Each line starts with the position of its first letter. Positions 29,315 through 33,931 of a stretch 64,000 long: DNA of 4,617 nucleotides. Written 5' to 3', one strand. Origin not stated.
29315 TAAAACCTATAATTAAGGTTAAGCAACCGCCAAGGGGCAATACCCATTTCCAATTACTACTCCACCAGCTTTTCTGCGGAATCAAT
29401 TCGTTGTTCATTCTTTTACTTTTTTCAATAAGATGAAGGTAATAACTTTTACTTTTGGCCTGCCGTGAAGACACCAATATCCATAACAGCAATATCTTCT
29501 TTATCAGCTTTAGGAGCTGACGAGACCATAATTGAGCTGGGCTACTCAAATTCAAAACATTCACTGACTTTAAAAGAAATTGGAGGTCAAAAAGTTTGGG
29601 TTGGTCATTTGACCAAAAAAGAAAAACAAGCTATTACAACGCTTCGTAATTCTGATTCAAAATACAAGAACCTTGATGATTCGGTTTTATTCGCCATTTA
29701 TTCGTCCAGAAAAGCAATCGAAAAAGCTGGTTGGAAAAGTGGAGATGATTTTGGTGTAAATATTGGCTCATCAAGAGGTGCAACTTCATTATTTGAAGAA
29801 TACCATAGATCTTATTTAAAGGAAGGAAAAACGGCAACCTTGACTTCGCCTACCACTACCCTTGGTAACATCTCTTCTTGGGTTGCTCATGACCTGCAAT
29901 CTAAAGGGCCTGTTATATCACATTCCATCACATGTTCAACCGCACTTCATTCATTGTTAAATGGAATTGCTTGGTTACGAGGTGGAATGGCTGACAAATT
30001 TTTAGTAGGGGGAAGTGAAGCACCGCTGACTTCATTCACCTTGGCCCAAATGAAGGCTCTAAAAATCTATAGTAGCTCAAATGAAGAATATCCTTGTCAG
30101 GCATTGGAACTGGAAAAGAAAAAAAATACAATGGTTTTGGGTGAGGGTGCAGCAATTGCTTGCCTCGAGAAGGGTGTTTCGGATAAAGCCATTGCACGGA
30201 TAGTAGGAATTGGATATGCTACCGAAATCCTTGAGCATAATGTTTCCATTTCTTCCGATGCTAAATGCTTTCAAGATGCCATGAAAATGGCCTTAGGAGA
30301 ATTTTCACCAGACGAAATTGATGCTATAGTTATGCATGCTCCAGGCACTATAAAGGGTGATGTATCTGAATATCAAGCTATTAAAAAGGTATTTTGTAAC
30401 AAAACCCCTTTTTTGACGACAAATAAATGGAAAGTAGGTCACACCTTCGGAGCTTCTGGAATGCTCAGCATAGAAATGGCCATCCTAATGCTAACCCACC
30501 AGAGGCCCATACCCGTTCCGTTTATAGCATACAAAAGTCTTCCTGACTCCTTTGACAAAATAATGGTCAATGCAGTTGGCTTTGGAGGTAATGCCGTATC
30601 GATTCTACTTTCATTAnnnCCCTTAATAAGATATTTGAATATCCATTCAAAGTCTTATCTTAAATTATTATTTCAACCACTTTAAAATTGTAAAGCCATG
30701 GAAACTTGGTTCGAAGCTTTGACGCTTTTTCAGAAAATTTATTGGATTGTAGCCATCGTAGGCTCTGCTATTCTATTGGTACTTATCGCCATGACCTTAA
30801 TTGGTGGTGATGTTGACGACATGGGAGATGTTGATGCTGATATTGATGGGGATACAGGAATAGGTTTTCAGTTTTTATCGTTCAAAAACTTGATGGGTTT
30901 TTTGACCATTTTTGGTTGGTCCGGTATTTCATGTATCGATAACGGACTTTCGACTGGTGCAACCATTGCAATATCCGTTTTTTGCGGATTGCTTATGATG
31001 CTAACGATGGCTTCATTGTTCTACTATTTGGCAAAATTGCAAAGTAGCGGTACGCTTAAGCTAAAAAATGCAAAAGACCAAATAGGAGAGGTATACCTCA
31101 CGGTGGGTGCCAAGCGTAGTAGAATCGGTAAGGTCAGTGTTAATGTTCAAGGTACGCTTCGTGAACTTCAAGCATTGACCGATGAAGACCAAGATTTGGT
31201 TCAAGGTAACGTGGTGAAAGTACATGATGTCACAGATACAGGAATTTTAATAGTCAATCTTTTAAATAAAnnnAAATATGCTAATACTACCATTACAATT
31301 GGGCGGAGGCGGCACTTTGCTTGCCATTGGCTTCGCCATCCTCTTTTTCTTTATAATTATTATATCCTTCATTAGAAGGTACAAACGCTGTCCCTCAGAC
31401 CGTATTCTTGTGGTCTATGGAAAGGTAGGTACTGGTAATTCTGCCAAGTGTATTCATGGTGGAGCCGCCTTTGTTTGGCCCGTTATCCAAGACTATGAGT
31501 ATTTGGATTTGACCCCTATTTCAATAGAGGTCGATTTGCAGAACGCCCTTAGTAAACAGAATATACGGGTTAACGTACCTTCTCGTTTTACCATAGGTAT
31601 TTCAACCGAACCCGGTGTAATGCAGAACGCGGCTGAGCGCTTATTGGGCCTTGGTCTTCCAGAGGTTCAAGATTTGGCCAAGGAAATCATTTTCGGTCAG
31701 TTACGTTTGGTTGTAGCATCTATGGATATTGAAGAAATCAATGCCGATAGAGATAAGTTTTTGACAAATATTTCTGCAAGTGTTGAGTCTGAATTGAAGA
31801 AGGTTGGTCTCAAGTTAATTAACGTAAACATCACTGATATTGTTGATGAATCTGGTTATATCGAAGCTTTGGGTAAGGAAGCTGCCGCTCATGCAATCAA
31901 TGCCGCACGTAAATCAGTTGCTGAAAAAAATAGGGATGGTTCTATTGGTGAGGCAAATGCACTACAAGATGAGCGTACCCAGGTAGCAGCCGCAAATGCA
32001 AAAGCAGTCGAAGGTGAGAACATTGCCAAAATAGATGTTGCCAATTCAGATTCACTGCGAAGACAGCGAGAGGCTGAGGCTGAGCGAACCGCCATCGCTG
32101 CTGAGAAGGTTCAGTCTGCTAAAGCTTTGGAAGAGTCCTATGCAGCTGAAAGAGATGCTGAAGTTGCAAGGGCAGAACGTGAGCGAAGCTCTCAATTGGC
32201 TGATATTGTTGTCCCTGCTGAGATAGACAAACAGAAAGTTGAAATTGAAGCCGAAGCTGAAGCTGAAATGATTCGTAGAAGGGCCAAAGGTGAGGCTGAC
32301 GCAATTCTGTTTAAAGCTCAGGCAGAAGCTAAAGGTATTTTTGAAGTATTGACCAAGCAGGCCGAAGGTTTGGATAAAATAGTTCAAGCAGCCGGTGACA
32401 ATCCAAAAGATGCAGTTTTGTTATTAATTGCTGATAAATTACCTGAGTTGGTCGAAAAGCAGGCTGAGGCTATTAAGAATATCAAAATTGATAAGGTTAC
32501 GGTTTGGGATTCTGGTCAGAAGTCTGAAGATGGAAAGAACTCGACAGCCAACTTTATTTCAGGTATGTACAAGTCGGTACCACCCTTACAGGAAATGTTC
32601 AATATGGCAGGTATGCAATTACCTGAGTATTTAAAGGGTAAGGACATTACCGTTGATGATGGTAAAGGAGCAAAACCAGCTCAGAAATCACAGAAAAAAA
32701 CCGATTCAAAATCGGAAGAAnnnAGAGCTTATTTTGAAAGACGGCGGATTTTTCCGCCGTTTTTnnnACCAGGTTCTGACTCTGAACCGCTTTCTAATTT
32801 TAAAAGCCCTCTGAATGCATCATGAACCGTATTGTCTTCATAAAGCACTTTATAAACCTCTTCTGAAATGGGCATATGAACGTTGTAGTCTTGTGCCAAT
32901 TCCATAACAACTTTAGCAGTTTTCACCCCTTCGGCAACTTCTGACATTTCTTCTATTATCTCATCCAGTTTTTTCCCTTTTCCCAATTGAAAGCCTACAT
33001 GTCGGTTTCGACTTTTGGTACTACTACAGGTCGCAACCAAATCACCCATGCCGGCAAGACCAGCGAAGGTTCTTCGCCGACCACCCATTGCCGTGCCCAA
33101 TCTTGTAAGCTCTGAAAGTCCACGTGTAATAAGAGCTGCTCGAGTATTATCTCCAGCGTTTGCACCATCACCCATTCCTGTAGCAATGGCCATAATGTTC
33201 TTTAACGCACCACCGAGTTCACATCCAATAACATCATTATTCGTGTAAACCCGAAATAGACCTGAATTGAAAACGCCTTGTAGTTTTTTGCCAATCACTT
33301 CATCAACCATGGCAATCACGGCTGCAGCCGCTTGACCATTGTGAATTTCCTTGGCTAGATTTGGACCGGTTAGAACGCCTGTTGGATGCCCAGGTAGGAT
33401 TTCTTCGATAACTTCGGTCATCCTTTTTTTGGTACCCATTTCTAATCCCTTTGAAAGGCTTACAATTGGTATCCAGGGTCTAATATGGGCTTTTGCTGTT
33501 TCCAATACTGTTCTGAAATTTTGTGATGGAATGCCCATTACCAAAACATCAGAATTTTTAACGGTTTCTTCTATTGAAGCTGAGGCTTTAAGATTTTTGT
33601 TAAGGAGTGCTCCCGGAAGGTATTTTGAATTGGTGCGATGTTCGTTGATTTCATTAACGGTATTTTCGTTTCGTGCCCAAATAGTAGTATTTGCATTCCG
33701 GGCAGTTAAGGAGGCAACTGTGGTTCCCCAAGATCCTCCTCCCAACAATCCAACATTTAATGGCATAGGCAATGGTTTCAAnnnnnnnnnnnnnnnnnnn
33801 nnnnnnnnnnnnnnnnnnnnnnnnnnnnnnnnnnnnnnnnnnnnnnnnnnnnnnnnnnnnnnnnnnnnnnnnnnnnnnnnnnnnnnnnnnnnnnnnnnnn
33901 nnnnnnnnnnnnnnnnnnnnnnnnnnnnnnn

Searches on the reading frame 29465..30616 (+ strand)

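Call 9: search_protein_families(library=pfam, proteins=[window:29465-30616:+], max_evalue=0.001)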
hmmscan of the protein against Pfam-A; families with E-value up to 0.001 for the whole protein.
window:29465-30616:+ (384 aa): 2 families
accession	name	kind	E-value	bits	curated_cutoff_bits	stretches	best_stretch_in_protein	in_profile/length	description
PF00109.32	ketoacyl-synt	-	1.2e-20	74.7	20.8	1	45-236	61-248/252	Beta-ketoacyl synthase, N-terminal domain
PF02801.28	Ketoacyl-synt_C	-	3.7e-16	59.6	20.8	1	244-347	2-111/119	Beta-ketoacyl synthase, C-terminal domain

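Call 10: search_protein_families(library=ncbifam, proteins=[window:29465-30616:+], max_evalue=0.00001)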
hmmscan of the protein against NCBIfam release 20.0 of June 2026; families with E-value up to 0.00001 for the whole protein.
window:29465-30616:+ (384 aa): 17 families
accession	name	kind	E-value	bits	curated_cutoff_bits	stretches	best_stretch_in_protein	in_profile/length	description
TIGR03150.1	fabF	equivalog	5.7e-38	130.7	493.75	1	65-381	63-405/407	beta-ketoacyl-ACP synthase II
NF006618.0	PRK09185.1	subfamily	7.6e-36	124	407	1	2-383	2-391/394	beta-ketoacyl-ACP synthase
NF005589.0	PRK07314.1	subfamily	2.3e-35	122.2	387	1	65-382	66-409/413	beta-ketoacyl-ACP synthase II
NF004618.0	PRK05952.1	equivalog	5.8e-34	117.6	455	1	83-350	67-339/384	beta-ketoacyl-ACP synthase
NF004970.0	PRK06333.1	subfamily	1.3e-32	113.3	525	1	66-382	75-419/424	beta-ketoacyl-ACP synthase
NF006274.0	PRK08439.1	equivalog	3.1e-27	95.4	621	1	67-358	66-365/406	beta-ketoacyl-ACP synthase II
NF006434.0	PRK08722.1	equivalog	3.8e-22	78.7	759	1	76-347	77-363/414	beta-ketoacyl-ACP synthase II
NF006587.0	PRK09116.1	equivalog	3.9e-22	78.6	470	1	64-348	64-357/408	beta-ketoacyl-ACP synthase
NF005916.1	PRK07910.1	equivalog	2.5e-21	76.1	560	1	77-346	87-367/418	KasA/KasB family beta-ketoacyl-ACP synthase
NF005935.0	PRK07967.1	equivalog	5.6e-20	71.6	630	1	6-346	5-352/406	beta-ketoacyl-ACP synthase I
NF005076.0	PRK06501.1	equivalog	2.1e-19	69.7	629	1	127-381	145-419/425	beta-ketoacyl-ACP synthase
NF041183.1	Pks2_ls1_myc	equivalog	2.4e-17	61.1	2400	1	114-369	125-385/2086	sulfolipid-1 biosynthesis phthioceranic/hydroxyphthioceranic acid synthase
NF058662.1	cispenta_AmcF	equivalog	2.5e-17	63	325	1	125-352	96-325/369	cispentacin biosynthesis acyltransferase subunit AmcF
NF005490.0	PRK07103.1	equivalog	9.8e-10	38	445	1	164-348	176-365/414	polyketide beta-ketoacyl:acyl carrier protein synthase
NF053555.1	prodigi_MBC_PigJ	equivalog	3.6e-08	32.2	900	1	141-353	497-706/759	prodigiosin MBC biosynthesis protein PigJ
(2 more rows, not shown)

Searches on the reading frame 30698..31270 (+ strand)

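Call 9: search_protein_families(library=pfam, proteins=[window:30698-31270:+], max_evalue=0.001)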
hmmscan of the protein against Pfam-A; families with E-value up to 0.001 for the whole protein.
window:30698-31270:+ (191 aa): 1 family
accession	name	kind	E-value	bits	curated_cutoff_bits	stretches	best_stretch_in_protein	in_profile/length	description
PF01484.22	Col_cuticle_N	-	0.00057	20.4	23.5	0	89-116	3-30/50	Nematode cuticle collagen N-terminal domain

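Call 10: search_protein_families(library=ncbifam, proteins=[window:30698-31270:+], max_evalue=0.00001)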
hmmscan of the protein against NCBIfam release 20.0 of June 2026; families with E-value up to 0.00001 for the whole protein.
window:30698-31270:+ (191 aa): 0 families

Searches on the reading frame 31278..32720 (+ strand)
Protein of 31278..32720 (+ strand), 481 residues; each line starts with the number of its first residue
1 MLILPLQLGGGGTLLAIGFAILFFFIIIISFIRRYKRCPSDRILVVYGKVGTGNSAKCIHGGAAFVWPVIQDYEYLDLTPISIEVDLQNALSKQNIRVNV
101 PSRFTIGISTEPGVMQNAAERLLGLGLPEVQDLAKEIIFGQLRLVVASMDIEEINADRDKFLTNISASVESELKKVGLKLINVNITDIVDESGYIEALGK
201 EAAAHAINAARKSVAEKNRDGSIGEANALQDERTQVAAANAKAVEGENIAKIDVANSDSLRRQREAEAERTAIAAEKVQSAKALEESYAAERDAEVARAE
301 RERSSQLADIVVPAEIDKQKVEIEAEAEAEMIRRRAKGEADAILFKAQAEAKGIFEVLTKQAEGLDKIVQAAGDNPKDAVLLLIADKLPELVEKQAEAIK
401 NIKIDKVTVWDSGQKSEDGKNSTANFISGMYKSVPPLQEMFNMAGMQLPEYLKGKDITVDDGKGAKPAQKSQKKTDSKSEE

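Call 9: search_protein_families(library=pfam, proteins=[window:31278-32720:+], max_evalue=0.001)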
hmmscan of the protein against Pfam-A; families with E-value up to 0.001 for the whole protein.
window:31278-32720:+ (481 aa): 1 family
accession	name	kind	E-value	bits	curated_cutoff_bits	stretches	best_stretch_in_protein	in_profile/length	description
PF01145.31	Band_7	-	2.6e-30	106.2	23.6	1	39-218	4-175/176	SPFH domain / Band 7 family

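Call 10: search_protein_families(library=ncbifam, proteins=[window:31278-32720:+], max_evalue=0.00001)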
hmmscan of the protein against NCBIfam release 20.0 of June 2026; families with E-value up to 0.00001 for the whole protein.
window:31278-32720:+ (481 aa): 1 family
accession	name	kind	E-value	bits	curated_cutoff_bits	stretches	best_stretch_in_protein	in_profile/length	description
NF058507.1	FlotScfldFlot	equivalog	9.2e-51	173.4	700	2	20-301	6-292/477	flotillin lipid rafts scaffold protein FloT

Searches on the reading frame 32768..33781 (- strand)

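Call 9: search_protein_families(library=pfam, proteins=[window:32768-33781:-], max_evalue=0.001)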
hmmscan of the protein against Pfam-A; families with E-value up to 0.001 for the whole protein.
window:32768-33781:- (338 aa): 5 families
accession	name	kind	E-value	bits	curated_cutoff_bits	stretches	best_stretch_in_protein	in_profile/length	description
PF07479.19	NAD_Gly3P_dh_C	-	6.5e-58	195.4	25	1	183-323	1-141/142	NAD-dependent glycerol-3-phosphate dehydrogenase C-terminus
PF01210.29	NAD_Gly3P_dh_N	-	1.2e-48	165.5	23.1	1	10-161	2-155/158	NAD-dependent glycerol-3-phosphate dehydrogenase N-terminus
PF20618.3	GPD_NAD_C_bact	-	6e-24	84.8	27.6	1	243-309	1-66/66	Bacterial GPD, NAD-dependent C-terminal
PF02558.23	ApbA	-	2.4e-05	24.4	22.2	1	11-131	2-121/150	Ketopantoate reductase PanE/ApbA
PF03807.23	F420_oxidored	-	8.6e-05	23.5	21.6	1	10-98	2-80/94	NADP oxidoreductase coenzyme F420-dependent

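Call 10: search_protein_families(library=ncbifam, proteins=[window:32768-33781:-], max_evalue=0.00001)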
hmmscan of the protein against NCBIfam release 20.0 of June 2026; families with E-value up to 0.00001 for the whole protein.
window:32768-33781:- (338 aa): 14 families
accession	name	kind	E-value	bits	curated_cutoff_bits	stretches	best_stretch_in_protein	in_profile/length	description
NF009098.0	PRK12439.1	equivalog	9.3e-150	498.7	436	1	6-336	6-337/341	NAD(P)H-dependent glycerol-3-phosphate dehydrogenase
NF000942.0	PRK00094.1-4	subfamily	1.2e-122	409.3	257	1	9-334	4-332/334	NAD(P)H-dependent glycerol-3-phosphate dehydrogenase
NF000941.0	PRK00094.1-3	equivalog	2.4e-110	368.9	423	1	9-335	3-333/336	NAD(P)H-dependent glycerol-3-phosphate dehydrogenase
NF000940.0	PRK00094.1-2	subfamily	2.1e-107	359.5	202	1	10-334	3-328/330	NAD(P)H-dependent glycerol-3-phosphate dehydrogenase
NF000946.0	PRK00094.2-4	equivalog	6.3e-106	354.2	455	1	9-332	6-330/342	NAD(P)H-dependent glycerol-3-phosphate dehydrogenase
NF000944.0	PRK00094.2-2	equivalog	1.2e-95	320.5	603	1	8-321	21-334/371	NAD(P)H-dependent glycerol-3-phosphate dehydrogenase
NF000939.0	PRK00094.1-1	equivalog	1.4e-88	297.2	473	1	9-334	7-335/339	NAD(P)H-dependent glycerol-3-phosphate dehydrogenase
NF011212.0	PRK14619.1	equivalog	6.5e-87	291.6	377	1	66-330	38-303/309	NAD(P)H-dependent glycerol-3-phosphate dehydrogenase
NF011211.0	PRK14618.1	equivalog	3.7e-83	279.5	489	1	9-331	6-325/328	NAD(P)H-dependent glycerol-3-phosphate dehydrogenase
NF011213.0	PRK14620.1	equivalog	2.6e-76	256.9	478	1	9-326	2-324/326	NAD(P)H-dependent glycerol-3-phosphate dehydrogenase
TIGR03376.1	glycerol3P_DH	equivalog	1.2e-72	245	285.5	1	10-320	2-336/342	glycerol-3-phosphate dehydrogenase (NAD(+))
NF000943.0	PRK00094.2-1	equivalog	4.2e-70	236.7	400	1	9-328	2-294/296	NAD(P)H-dependent glycerol-3-phosphate dehydrogenase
NF000947.0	PRK00094.2-5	equivalog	1.3e-68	231.8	251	1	9-316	6-317/323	NAD(P)H-dependent glycerol-3-phosphate dehydrogenase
NF000945.0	PRK00094.2-3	equivalog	1.7e-44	153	491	1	10-318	3-339/352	NAD(P)H-dependent glycerol-3-phosphate dehydrogenase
